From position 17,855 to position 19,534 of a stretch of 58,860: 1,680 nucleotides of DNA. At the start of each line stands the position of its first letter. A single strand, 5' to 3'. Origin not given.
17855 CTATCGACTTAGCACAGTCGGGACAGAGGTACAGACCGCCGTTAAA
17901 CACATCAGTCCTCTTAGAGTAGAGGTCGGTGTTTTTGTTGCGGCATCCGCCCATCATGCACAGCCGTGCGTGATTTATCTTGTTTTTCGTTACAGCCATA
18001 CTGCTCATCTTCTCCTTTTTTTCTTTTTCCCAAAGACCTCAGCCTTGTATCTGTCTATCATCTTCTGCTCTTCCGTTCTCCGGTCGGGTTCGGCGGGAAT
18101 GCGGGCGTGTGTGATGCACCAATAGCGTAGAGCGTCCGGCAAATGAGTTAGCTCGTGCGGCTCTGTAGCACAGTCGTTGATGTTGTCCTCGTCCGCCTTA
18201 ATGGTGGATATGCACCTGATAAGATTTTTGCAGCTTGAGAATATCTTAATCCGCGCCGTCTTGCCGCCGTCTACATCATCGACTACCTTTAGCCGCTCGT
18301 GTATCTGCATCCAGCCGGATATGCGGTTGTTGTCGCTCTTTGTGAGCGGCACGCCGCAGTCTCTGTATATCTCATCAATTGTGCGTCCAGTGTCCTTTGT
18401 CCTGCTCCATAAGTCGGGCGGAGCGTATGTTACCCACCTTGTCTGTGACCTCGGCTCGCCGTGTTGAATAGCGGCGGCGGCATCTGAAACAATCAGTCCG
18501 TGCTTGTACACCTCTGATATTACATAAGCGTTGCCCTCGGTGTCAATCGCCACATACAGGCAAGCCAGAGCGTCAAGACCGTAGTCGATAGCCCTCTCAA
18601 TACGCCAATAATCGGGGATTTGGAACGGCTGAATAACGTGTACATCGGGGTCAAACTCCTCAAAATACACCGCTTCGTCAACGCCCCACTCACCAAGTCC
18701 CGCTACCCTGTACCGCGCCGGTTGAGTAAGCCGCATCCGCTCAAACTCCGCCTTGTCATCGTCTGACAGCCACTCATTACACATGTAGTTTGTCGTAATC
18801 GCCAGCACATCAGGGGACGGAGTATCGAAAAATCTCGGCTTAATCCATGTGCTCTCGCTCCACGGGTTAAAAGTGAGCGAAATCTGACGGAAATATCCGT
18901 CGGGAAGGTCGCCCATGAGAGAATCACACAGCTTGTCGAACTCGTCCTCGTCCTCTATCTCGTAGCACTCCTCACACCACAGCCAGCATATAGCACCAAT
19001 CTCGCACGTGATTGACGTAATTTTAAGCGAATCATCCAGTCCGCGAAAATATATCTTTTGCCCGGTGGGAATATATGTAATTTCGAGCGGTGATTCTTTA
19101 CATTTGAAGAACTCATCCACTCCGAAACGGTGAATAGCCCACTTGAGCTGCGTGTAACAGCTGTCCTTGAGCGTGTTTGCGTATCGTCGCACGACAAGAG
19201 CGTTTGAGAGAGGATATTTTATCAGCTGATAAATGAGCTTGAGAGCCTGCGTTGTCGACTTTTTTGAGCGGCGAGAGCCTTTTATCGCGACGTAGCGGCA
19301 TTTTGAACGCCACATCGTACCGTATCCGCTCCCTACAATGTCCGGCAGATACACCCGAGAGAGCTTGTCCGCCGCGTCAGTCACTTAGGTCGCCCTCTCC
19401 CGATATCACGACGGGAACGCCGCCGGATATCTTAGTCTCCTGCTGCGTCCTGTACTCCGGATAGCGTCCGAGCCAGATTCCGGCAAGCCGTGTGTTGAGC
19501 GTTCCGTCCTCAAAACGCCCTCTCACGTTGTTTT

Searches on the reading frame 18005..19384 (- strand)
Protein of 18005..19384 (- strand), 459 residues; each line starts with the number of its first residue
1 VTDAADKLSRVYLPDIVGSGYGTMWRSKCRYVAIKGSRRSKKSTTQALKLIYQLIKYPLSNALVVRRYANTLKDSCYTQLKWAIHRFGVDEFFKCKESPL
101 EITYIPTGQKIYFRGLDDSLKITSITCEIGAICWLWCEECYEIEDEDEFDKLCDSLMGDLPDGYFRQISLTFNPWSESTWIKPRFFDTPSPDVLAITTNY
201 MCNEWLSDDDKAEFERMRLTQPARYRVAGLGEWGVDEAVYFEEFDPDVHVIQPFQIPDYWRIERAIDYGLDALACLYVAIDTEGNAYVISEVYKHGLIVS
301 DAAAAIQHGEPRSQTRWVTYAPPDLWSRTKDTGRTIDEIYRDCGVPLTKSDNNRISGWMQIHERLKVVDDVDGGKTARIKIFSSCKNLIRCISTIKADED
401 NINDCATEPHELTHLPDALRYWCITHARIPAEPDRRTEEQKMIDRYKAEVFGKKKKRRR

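Call 12: search_protein_families(library=phrogs, proteins=[window:18005-19384:-], max_evalue=0.001)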
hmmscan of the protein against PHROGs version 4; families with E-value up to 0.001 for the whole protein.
window:18005-19384:- (459 aa): 7 families
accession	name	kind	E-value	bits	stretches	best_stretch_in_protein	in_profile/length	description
phrog_3717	-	head and packaging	2.9e-65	221.5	1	19-271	13-261/277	terminase large subunit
phrog_2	-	head and packaging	8.1e-45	154.8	1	24-431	273-597/807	terminase large subunit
phrog_8711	-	head and packaging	4.5e-27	95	1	13-93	9-89/89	terminase large subunit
phrog_5653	-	head and packaging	2.3e-13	51.3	1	231-434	1-188/199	terminase large subunit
phrog_22023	-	unknown function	4e-11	44.4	1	148-296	4-150/153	-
phrog_6672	-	head and packaging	0.00016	22.2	0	367-422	68-125/145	terminase large subunit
phrog_10250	-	head and packaging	0.0003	21.6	1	228-424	13-213/228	terminase large subunit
